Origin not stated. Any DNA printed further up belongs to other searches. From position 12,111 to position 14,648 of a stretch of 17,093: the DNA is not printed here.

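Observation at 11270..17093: Acyl-phosphate-forming kinase, receiver-like proteins and a PHP phosphoesterase, with no histidine kinase: a candidate uncharacterised signalling or modification module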

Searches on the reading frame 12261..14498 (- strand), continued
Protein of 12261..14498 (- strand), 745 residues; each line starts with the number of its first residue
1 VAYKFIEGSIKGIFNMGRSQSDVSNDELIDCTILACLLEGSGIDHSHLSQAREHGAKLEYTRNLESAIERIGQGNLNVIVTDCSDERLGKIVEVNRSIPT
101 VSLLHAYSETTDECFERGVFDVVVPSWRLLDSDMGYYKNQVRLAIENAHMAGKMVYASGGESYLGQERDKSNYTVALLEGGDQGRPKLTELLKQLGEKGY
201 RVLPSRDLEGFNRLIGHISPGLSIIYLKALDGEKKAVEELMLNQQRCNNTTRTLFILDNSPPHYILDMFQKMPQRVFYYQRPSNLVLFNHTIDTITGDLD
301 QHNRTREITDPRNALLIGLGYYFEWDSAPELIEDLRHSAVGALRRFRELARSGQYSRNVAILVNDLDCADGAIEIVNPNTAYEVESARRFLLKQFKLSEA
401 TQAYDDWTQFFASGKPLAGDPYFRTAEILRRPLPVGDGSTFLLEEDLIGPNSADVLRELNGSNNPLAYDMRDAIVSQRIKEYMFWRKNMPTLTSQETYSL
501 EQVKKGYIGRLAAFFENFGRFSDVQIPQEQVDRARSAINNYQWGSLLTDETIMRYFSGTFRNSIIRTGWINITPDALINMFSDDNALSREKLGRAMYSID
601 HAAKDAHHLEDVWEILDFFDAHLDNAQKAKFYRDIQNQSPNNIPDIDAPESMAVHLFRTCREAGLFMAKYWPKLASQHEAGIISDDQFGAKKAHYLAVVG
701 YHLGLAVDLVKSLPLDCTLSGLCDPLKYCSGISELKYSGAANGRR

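Call 58: search_protein_families(library=pfam, proteins=[P0021, P0028, P0029, P0032, P0022, P0027, P0031, P0033, P0036, P0024], max_evalue=1)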
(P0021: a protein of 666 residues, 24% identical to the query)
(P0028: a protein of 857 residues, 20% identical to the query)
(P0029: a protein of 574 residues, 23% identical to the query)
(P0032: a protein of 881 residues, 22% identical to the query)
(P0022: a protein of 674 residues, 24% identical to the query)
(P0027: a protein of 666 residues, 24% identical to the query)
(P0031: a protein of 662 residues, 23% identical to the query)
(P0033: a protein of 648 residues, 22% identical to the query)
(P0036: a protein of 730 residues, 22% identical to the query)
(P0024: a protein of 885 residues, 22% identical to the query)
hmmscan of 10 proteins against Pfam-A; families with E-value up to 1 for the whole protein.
P0021 (666 aa): 4 families
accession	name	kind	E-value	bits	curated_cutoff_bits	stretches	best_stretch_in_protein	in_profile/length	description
PF00072.30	Response_reg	-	1.6e-21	77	30.2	1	11-121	1-110/111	Response regulator receiver domain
PF21714.3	KaiA_N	-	0.00064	20.3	27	1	21-91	13-81/125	Circadian clock protein KaiA, N-terminal domain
PF23198.2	PDE8A_N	-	0.067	13.5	29.6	1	29-66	31-66/147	PDE8A-like, N-terminal domain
PF21486.3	NUP120_helical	-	0.56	10.9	27.7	0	526-615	14-100/129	Nucleoporin NUP120, helical domain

P0028 (857 aa): 2 families
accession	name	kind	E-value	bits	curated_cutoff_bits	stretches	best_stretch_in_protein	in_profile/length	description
PF00072.30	Response_reg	-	1.3e-18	67.6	30.2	1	22-103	1-84/111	Response regulator receiver domain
PF10704.14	DUF2508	-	0.092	13.4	22.5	1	623-652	39-68/71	Protein of unknown function (DUF2508)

P0029 (574 aa): 1 family
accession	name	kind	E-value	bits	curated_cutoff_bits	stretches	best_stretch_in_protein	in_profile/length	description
PF00072.30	Response_reg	-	1e-22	80.9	30.2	1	5-113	2-110/111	Response regulator receiver domain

P0032 (881 aa): 2 families
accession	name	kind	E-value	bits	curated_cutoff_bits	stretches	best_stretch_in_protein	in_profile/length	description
PF00072.30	Response_reg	-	8.7e-14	52.1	30.2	1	40-159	2-110/111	Response regulator receiver domain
PF24722.1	DUF7674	-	0.13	12.8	27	1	539-593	14-66/111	Domain of unknown function (DUF7674)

P0022 (674 aa): 2 families
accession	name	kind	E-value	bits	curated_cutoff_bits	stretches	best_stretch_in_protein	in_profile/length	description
PF09851.14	SHOCT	-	0.064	13.5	27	1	531-549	6-24/28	Short C-terminal domain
PF23864.1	DUF7222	-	0.23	12.2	27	1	436-536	18-107/108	Domain of unknown function (DUF7222)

P0027 (666 aa): 1 family
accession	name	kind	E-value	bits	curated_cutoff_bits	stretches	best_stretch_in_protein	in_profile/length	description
PF19040.6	SGNH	-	0.11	12.6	27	1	54-141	66-172/248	SGNH domain (fused to AT3 domains)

P0031 (662 aa): 1 family
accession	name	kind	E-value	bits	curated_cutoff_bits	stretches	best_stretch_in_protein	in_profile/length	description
PF00072.30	Response_reg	-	0.035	14.7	30.2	1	17-118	1-105/111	Response regulator receiver domain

P0033 (648 aa): 2 families
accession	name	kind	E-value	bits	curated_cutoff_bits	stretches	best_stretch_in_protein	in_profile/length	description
PF21714.3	KaiA_N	-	0.014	16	27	1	13-91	4-84/125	Circadian clock protein KaiA, N-terminal domain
PF00072.30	Response_reg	-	0.041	14.5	30.2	1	23-116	12-107/111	Response regulator receiver domain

P0036 (730 aa): 1 family
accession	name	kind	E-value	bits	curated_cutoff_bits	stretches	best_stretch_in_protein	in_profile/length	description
PF19692.4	DUF6193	-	0.16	12.4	26.9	1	401-451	9-60/112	Family of unknown function (DUF6193)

P0024 (885 aa): 2 families
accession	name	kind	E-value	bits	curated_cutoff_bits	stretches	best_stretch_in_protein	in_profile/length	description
PF06348.16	DUF1059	-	0.042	14.5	21.1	1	339-375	18-51/56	Protein of unknown function (DUF1059)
PF10163.14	EnY2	-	0.12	13.2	27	0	851-884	24-57/83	Transcription factor e(y)2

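Call 60: search_solved_structures(query=A3, max_evalue=10, show_alignments=3)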
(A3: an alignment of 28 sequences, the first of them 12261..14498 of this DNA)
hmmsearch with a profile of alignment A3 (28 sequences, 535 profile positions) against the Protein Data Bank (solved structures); distinct sequences matched with E-value up to 10: 12.
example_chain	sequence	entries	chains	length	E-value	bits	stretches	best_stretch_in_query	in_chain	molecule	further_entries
1zy2_A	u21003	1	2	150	0.0011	21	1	3-120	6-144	transcriptional regulator NtrC1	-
4uhj_A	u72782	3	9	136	0.0012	21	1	3-97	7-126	TRANSCRIPTIONAL REGULATORY PROTEIN CPXR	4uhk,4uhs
6swl_A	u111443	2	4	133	0.023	16.7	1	3-95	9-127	Two-component response regulator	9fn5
9xzo_A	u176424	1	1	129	0.028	16.4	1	3-96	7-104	De novo protein M1X0B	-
3a0r_B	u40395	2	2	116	0.036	16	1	3-80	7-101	Response regulator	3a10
3a0u_A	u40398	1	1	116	0.037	16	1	3-80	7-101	Response regulator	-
4l4u_A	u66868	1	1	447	0.04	15.9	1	3-113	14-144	Transcriptional regulator (NtrC family)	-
1ny5_A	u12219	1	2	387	0.042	15.8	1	3-113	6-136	transcriptional regulator (NtrC family)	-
7mwr_A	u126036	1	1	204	0.46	12.4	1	23-200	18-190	LHD101A54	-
1zgz_A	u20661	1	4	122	0.5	12.3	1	3-82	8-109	TorCAD operon transcriptional regulatory protein torR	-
3gt7_A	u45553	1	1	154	0.66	11.9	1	3-63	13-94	Sensor protein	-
2qxy_A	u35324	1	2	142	0.74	11.7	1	1-95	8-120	Response regulator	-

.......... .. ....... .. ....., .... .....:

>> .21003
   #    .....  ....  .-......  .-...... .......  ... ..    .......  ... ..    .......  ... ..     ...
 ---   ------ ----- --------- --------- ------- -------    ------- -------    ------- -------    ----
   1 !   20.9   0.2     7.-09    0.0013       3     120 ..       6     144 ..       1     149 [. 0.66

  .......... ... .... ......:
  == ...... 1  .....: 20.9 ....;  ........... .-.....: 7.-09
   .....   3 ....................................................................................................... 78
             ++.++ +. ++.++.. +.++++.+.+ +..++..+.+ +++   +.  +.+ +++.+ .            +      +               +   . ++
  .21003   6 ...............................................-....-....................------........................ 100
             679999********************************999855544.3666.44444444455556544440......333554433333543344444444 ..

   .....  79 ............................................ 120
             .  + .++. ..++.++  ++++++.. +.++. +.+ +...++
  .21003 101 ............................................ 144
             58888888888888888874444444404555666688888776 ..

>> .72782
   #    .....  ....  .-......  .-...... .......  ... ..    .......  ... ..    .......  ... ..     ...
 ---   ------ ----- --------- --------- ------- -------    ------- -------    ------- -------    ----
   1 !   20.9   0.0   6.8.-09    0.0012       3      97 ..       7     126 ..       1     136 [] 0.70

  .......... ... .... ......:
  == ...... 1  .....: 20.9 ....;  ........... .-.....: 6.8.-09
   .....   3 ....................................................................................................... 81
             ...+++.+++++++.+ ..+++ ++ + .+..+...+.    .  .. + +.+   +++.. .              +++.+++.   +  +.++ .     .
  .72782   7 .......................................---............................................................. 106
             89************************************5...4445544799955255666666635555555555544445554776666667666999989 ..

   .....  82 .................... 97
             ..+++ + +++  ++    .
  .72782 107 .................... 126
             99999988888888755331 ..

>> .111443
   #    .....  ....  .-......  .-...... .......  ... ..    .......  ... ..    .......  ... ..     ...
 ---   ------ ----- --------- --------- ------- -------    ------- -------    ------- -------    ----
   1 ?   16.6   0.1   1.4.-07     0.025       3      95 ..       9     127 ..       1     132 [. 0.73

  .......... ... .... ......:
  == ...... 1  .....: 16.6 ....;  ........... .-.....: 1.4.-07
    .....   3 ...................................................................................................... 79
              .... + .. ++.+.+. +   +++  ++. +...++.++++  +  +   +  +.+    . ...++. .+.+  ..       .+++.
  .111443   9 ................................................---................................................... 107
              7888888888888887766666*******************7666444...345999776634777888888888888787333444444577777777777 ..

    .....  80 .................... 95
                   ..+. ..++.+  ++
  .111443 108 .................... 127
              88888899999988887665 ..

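Call 65: search_protein_families(library=ncbifam, proteins=[L007:4985-5998:+, L012:2991-3899:+, L007:2261-2968:+], max_evalue=0.001)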
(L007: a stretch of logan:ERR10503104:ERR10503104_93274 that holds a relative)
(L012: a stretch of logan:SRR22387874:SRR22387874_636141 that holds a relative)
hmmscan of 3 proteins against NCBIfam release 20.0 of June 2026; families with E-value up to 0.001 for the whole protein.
L007:4985-5998:+ (337 aa): 10 families
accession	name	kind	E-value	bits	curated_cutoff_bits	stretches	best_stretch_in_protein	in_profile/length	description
NF041577.1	nside_bi_sphtase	equivalog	7.1e-19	68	400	1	8-270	3-234/276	3',5'-nucleoside bisphosphate phosphatase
NF047791.1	RNaseRnm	equivalog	1.2e-15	57.5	375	1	8-223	2-189/275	RNase RNM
NF041661.1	Cycl_ph_dihydrol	equivalog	9.1e-08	31.8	500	1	10-253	1-213/259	phosphoribosyl 1,2-cyclic phosphate 1,2-diphosphodiesterase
NF004981.0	PRK06361.1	equivalog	1.1e-07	31.4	117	1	9-86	2-71/217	histidinol phosphate phosphatase domain-containing protein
NF038032.1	CehA_McbA_metalo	domain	2.5e-07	30.4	80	1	9-132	5-108/315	CehA/McbA family metallohydrolase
NF045780.1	TrlF_fam_ATP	equivalog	6.9e-07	28.4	350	1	10-140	9-146/944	TrlF family AAA-like ATPase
NF006375.0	PRK08609.1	equivalog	7e-07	28.2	426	1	5-88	333-414/571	DNA polymerase/3'-5' exonuclease PolX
NF005928.0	PRK07945.1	equivalog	1.5e-05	24.5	250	1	9-87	100-176/337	PHP domain-containing protein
NF006702.0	PRK09248.1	domain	1.7e-05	24.5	264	1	7-49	3-46/246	PHP domain-containing protein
NF006251.0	PRK08392.1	equivalog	0.00022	20.8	212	1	9-46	2-39/216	hypothetical protein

L012:2991-3899:+ (302 aa): 4 families
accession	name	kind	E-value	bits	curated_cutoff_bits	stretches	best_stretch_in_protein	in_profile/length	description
NF041577.1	nside_bi_sphtase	equivalog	9.7e-15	54.5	400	1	2-285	3-269/276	3',5'-nucleoside bisphosphate phosphatase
NF047791.1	RNaseRnm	equivalog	1.6e-12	47.3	375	1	3-215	3-194/275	RNase RNM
NF038032.1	CehA_McbA_metalo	domain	0.00022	20.7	80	0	2-79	4-67/315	CehA/McbA family metallohydrolase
NF006375.0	PRK08609.1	equivalog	0.00085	18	426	0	2-82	336-415/571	DNA polymerase/3'-5' exonuclease PolX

L007:2261-2968:+ (235 aa): 0 families

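Call 69: find_encoding_contigs(protein=P0021, flank=6000, max_places=3)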
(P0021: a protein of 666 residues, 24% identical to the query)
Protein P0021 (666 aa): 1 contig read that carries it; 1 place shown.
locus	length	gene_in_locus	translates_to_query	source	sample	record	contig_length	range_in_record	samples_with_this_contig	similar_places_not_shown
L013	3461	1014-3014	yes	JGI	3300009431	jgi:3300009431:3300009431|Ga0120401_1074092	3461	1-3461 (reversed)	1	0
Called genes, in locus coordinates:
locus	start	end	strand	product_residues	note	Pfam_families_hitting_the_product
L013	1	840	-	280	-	?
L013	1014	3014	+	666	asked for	PF00072:Response_reg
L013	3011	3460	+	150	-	?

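Call 70: find_encoding_contigs(protein=P0013, flank=6000, max_places=3)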
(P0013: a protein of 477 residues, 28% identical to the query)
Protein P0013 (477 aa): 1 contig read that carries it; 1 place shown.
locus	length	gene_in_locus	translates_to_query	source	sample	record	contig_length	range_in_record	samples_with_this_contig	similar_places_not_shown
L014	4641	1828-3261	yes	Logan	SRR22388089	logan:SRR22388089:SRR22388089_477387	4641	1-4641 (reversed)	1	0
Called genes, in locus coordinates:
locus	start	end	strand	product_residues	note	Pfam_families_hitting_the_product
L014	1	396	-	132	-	?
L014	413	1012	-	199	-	PF01909:NTP_transf_2, PF18765:Polbeta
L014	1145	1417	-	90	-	-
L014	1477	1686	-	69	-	-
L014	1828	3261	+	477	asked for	-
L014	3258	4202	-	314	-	-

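Call 71: search_protein_families(library=pfam, proteins=[L013:3011-3460:+, L013:1-840:-, L014:3258-4202:-, L014:1-396:-, L011:1295-2302:-, L011:625-1275:+, L007:2261-2968:+], max_evalue=0.01)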
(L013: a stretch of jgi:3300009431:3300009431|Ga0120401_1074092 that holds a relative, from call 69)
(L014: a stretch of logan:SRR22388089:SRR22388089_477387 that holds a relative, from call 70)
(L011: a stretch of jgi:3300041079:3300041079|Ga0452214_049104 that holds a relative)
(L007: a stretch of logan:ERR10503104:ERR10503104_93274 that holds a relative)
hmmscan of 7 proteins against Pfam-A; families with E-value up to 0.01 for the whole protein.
L013:3011-3460:+ (150 aa): 0 families

L013:1-840:- (280 aa): 1 family
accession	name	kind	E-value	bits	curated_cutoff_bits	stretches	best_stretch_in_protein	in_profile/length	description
PF01015.23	Ribosomal_S3Ae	-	1.9e-44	151.9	29.3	1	6-188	2-184/191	Ribosomal S3Ae family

L014:3258-4202:- (314 aa): 2 families
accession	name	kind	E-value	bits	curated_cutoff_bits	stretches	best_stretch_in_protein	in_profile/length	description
PF04014.23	MazE_antitoxin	-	7.1e-05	23.1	24.7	1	11-45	3-38/48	Antidote-toxin recognition MazE, bacterial antitoxin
PF01895.24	PhoU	-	0.00039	21.2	23.5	0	138-214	5-87/89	PhoU domain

L014:1-396:- (132 aa): 1 family
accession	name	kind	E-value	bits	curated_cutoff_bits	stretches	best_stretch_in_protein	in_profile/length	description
PF02844.21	GARS_N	-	7e-23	81.7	29.5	1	3-103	2-100/100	Phosphoribosylglycinamide synthetase, N domain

L011:1295-2302:- (335 aa): 2 families
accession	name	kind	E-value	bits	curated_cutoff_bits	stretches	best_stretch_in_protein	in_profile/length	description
PF04014.23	MazE_antitoxin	-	0.0002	21.7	24.7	1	11-45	5-40/48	Antidote-toxin recognition MazE, bacterial antitoxin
PF01895.24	PhoU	-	0.0084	16.9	23.5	0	137-225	1-88/89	PhoU domain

L011:625-1275:+ (216 aa): 0 families

L007:2261-2968:+ (235 aa): 0 families

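Call 73: find_encoding_contigs(protein=P0029, flank=6000, max_places=3)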
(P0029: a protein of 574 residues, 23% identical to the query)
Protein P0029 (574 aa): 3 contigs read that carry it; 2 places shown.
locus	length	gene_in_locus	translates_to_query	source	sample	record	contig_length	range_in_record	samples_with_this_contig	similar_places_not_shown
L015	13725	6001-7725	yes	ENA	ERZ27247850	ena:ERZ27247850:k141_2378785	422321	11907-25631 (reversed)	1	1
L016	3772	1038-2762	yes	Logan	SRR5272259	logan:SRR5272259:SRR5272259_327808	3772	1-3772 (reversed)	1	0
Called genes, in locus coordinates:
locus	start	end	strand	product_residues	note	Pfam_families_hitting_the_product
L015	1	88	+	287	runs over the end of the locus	-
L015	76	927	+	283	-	-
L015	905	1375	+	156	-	PF01978:TrmB (weak), PF13404:HTH_AsnC-type (weak), PF13412:HTH_24 (weak)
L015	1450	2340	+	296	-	-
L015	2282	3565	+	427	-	PF01933:CofD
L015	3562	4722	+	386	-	-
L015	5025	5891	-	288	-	PF02811:PHP, PF13263:PHP_C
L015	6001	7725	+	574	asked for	PF00072:Response_reg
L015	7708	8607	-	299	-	PF04014:MazE_antitoxin (weak), PF01895:PhoU (faint)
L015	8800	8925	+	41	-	-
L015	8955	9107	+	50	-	-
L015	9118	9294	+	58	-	-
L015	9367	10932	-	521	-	PF00271:Helicase_C, PF20470:HTH_61 (weak), PF21280:Helicase_dom4_arc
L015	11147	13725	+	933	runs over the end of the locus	-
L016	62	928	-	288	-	PF02811:PHP, PF13263:PHP_C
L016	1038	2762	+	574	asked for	PF00072:Response_reg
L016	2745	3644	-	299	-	PF04014:MazE_antitoxin (weak), PF01895:PhoU (faint)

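Call 91: search_protein_families(library=padloc, proteins=[window:12261-14498:-], max_evalue=0.01)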
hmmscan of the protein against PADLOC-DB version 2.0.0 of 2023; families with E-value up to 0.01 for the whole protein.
window:12261-14498:- (745 aa): 0 families
